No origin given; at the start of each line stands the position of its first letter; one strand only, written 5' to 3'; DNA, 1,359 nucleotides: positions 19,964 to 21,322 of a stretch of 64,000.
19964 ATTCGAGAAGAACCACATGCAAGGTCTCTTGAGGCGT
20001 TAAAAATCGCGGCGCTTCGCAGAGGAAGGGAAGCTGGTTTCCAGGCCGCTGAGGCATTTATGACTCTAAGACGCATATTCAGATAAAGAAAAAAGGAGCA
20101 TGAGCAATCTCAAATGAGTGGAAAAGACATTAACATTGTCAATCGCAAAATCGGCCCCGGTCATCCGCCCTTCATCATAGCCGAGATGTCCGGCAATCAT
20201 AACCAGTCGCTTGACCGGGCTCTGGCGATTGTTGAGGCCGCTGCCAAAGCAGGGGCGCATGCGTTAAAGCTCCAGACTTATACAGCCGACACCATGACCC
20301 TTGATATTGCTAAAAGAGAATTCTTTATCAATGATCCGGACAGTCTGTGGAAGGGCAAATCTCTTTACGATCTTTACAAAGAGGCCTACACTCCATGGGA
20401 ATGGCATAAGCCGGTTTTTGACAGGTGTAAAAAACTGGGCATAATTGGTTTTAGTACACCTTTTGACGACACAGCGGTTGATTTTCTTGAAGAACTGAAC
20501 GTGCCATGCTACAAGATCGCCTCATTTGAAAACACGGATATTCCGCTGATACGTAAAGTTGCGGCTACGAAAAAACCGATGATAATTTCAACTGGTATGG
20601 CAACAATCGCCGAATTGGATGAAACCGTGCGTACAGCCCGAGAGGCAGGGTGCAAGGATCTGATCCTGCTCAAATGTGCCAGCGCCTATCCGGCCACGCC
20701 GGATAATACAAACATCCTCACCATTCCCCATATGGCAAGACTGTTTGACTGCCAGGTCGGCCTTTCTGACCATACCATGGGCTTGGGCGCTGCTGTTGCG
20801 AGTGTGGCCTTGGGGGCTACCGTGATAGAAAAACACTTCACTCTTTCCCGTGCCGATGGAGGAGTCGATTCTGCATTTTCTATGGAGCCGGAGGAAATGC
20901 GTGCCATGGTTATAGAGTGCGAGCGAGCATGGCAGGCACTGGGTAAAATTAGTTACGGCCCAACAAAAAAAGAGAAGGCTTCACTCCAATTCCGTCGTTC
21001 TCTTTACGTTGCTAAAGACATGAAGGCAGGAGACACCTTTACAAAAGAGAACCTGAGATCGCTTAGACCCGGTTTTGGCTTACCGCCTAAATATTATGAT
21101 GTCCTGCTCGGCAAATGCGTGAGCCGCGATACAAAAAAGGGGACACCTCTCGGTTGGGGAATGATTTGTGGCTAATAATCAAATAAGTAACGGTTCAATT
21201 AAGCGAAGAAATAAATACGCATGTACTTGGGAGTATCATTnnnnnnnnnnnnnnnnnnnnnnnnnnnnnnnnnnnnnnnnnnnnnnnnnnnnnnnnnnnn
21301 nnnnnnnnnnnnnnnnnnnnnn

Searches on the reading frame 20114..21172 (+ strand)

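Call 50: search_protein_families(library=pfam, proteins=[window:20114-21172:+], max_evalue=0.00001)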
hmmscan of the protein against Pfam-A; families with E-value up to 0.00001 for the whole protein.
window:20114-21172:+ (353 aa): 2 families
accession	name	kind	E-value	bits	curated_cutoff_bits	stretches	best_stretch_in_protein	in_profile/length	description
PF03102.20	NeuB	-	6.2e-90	301.3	22.1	1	39-279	1-239/241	NeuB family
PF08666.17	SAF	-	1.2e-11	45.4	21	1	294-351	1-62/63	SAF domain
